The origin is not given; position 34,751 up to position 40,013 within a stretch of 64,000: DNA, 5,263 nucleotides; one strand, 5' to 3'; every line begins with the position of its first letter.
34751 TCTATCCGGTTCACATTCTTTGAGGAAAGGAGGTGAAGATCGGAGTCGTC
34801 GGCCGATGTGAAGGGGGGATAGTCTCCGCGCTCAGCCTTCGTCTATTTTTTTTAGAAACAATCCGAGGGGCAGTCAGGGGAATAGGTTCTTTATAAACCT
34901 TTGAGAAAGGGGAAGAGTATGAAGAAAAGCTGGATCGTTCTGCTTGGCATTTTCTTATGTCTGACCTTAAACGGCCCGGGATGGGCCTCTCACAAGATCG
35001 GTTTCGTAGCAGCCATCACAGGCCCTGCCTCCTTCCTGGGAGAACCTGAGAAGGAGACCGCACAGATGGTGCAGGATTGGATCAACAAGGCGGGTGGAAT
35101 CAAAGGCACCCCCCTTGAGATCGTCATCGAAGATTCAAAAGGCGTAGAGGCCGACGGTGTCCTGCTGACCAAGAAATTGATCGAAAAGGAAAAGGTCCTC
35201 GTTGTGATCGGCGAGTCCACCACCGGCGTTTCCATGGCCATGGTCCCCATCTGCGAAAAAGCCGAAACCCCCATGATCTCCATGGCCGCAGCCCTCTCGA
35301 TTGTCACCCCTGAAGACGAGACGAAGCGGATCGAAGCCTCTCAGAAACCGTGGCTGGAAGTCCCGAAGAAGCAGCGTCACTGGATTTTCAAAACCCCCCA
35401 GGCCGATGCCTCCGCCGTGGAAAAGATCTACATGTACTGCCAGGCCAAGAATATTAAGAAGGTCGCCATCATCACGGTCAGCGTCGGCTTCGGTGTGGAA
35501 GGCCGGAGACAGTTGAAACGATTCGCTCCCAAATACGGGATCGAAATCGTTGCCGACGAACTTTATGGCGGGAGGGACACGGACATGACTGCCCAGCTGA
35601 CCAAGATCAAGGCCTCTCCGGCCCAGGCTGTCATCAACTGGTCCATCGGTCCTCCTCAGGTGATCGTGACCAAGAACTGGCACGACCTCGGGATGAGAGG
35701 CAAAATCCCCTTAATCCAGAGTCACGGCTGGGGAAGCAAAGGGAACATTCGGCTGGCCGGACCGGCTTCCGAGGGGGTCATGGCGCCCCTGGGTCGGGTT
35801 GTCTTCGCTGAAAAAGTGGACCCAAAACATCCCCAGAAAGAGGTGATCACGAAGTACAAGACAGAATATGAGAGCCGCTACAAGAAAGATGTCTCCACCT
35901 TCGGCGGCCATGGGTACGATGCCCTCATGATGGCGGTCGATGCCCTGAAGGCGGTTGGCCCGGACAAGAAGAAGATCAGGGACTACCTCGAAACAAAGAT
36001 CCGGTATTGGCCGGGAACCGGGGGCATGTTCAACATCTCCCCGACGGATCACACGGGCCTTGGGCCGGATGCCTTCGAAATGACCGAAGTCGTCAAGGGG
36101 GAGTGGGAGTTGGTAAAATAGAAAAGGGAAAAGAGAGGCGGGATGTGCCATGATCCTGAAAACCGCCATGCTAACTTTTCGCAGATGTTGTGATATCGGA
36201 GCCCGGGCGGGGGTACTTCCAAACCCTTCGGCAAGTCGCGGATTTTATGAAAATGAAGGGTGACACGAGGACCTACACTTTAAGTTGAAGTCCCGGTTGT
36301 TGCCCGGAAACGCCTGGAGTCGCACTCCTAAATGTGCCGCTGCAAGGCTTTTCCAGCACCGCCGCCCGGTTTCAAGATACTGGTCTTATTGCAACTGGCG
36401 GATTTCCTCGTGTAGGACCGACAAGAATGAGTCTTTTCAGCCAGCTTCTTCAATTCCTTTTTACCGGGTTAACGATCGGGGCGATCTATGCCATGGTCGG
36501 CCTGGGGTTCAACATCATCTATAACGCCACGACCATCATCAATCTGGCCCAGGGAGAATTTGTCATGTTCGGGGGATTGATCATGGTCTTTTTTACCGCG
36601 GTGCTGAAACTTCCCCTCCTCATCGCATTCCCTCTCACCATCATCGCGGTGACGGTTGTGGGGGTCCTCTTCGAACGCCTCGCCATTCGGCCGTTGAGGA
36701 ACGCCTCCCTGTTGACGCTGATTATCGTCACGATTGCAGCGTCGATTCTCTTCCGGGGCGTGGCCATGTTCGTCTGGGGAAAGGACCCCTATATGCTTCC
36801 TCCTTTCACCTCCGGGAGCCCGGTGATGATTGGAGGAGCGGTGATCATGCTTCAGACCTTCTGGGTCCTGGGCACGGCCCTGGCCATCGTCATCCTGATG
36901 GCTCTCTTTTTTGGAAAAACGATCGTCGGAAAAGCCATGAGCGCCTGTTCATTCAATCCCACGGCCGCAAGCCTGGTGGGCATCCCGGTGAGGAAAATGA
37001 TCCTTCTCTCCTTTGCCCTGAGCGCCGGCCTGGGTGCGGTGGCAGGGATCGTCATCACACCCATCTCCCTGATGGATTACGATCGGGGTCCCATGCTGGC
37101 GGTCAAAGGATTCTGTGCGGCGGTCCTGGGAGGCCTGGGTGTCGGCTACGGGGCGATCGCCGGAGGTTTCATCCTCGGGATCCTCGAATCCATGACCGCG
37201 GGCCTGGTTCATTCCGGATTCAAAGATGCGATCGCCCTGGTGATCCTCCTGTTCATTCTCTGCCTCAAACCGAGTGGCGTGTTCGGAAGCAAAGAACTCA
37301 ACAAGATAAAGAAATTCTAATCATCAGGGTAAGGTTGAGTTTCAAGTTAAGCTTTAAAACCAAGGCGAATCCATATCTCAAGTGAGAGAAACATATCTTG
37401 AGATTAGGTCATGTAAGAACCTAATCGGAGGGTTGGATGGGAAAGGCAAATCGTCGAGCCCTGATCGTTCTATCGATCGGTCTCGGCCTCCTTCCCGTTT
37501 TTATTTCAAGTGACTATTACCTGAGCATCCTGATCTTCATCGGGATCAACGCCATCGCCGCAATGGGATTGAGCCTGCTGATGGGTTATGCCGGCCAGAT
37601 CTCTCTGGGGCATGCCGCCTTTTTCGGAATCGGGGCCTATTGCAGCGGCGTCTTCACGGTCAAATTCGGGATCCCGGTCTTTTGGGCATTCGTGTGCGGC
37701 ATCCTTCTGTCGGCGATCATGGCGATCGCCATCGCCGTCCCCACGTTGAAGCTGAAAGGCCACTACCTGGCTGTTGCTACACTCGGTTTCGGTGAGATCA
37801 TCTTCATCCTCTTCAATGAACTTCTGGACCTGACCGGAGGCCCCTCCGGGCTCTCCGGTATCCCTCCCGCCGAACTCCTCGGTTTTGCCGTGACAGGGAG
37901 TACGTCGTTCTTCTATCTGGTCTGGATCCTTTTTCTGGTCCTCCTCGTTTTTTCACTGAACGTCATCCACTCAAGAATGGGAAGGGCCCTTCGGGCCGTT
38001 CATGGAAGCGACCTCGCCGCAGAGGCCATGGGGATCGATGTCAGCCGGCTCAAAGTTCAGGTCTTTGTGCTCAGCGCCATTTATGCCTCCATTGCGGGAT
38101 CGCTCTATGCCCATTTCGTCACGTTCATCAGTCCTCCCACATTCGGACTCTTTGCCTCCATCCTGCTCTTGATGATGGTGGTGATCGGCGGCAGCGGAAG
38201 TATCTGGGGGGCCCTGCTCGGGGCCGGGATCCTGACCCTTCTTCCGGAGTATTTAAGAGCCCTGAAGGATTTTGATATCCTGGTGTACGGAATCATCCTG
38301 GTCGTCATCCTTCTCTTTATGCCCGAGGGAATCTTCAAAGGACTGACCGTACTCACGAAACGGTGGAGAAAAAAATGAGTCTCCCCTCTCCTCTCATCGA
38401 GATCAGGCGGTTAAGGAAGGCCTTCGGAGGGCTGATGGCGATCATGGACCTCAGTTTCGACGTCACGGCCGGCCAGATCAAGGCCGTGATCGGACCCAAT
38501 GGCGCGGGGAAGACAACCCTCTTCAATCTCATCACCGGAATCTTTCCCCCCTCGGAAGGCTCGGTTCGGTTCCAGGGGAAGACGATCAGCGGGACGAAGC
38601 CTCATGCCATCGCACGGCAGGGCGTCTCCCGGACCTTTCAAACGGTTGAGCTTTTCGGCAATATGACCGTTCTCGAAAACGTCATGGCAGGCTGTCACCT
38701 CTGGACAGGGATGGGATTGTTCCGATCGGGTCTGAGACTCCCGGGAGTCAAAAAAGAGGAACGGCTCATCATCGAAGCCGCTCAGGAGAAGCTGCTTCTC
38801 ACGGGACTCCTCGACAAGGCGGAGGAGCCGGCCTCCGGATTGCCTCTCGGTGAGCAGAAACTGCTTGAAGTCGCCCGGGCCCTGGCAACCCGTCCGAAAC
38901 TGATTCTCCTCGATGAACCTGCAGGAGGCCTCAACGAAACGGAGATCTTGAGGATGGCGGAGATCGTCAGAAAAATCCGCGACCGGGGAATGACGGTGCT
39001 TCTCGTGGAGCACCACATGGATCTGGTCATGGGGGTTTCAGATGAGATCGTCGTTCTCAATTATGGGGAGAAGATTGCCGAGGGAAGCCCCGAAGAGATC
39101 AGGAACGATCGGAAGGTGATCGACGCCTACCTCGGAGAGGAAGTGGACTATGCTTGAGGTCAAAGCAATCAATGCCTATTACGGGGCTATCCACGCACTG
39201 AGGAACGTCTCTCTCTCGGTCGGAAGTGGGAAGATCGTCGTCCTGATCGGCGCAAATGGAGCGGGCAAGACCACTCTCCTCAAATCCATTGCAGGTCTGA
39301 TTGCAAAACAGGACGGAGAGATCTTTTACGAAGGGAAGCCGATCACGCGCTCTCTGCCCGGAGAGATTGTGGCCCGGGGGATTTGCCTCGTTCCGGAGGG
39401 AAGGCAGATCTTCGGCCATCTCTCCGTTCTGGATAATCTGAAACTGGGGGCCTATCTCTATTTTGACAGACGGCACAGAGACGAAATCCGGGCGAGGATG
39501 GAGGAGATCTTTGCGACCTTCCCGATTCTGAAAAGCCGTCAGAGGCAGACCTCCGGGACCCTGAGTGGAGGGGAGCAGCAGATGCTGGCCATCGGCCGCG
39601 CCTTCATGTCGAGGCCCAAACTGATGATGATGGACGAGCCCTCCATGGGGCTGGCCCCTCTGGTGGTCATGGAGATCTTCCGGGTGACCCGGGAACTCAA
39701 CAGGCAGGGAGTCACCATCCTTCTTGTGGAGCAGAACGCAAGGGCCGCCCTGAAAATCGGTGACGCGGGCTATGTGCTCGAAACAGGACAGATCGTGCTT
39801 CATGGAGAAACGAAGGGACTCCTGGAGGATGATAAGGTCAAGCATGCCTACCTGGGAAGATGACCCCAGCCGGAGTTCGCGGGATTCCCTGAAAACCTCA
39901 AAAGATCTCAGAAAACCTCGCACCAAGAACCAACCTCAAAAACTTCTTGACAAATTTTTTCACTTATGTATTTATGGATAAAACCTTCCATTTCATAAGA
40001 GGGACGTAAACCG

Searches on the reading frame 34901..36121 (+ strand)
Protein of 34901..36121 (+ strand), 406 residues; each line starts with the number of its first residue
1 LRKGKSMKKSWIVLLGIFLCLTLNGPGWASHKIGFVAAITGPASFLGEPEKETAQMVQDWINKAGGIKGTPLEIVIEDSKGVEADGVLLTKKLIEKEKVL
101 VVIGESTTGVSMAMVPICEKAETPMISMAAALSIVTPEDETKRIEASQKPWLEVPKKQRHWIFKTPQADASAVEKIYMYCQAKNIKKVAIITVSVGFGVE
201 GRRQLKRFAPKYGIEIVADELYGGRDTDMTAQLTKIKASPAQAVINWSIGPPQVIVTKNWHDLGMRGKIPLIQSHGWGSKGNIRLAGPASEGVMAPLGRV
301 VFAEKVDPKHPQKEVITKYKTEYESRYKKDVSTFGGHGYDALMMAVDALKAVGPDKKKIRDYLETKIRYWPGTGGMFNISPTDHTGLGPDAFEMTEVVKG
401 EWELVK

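Call 38: search_protein_families(library=pfam, proteins=[window:34901-36121:+])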
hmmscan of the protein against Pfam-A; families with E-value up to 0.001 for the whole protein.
window:34901-36121:+ (406 aa): 3 families
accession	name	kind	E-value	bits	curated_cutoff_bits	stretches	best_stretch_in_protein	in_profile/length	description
PF13458.12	Peripla_BP_6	-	9.1e-48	164.1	31.7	1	32-387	3-330/343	Periplasmic binding protein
PF01094.35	ANF_receptor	-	1.1e-15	58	25.4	1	51-372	3-312/353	Receptor family ligand binding region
PF13433.12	Peripla_BP_5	-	3.6e-13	49.8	27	1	32-122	2-92/363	Periplasmic binding protein domain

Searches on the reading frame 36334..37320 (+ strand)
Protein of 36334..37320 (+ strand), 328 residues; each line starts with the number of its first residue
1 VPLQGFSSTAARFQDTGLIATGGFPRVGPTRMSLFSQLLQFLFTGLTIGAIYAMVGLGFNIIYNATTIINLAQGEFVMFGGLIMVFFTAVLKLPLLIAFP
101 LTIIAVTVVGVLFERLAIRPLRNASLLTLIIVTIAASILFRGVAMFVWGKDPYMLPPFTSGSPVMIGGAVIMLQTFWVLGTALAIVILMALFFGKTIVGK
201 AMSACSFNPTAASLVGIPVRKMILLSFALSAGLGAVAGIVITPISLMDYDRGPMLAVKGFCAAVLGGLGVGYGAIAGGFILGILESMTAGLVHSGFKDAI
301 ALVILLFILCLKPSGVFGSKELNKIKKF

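Call 38: search_protein_families(library=pfam, proteins=[window:36334-37320:+])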
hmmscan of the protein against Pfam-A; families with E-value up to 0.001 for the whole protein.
window:36334-37320:+ (328 aa): 1 family
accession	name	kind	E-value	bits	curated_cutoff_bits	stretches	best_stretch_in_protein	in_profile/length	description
PF02653.21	BPD_transp_2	-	6e-30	104.7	26.8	1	42-309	2-269/269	Branched-chain amino acid transport system / permease component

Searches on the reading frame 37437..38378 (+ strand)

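Call 39: search_protein_families(library=pfam, proteins=[window:37437-38378:+])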
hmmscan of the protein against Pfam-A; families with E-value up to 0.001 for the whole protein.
window:37437-38378:+ (313 aa): 1 family
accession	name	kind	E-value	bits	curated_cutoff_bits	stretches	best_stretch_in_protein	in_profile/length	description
PF02653.21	BPD_transp_2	-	4.1e-43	147.9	26.8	1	28-292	2-269/269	Branched-chain amino acid transport system / permease component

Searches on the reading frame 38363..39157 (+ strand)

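Call 39: search_protein_families(library=pfam, proteins=[window:38363-39157:+])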
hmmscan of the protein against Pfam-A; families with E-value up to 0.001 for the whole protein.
window:38363-39157:+ (264 aa): 3 families
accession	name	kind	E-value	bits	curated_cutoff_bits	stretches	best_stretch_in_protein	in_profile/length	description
PF00005.33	ABC_tran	-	6.1e-30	105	25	1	28-187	2-136/137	ABC transporter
PF12399.14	BCA_ABC_TP_C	-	2.5e-13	49.8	25.5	1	236-261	1-26/27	Branched-chain amino acid ATP-binding cassette transporter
PF13304.12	AAA_21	-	1.1e-06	29.4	27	0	41-61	3-23/304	AAA domain, putative AbiEii toxin, Type IV TA system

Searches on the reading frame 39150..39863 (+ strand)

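Call 39: search_protein_families(library=pfam, proteins=[window:39150-39863:+])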
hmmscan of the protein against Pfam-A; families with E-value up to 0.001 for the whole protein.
window:39150-39863:+ (237 aa): 6 families
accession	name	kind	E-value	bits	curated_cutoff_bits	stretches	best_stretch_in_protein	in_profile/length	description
PF00005.33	ABC_tran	-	2.8e-31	109.4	25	1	17-165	1-136/137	ABC transporter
PF13304.12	AAA_21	-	2.8e-10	41.2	27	1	29-50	1-22/304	AAA domain, putative AbiEii toxin, Type IV TA system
PF25199.1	nSTAND_NTPase5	-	1.4e-05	25.4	34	1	24-67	38-82/145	Novel STAND NTPase 5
PF13476.12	AAA_23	-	0.00027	22.1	27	1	18-48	11-40/201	AAA domain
PF13604.12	AAA_30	-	0.00072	19.8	27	0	25-59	15-50/191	AAA domain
PF05729.18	NACHT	-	0.00075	19.8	26.7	0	29-55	2-28/167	NACHT domain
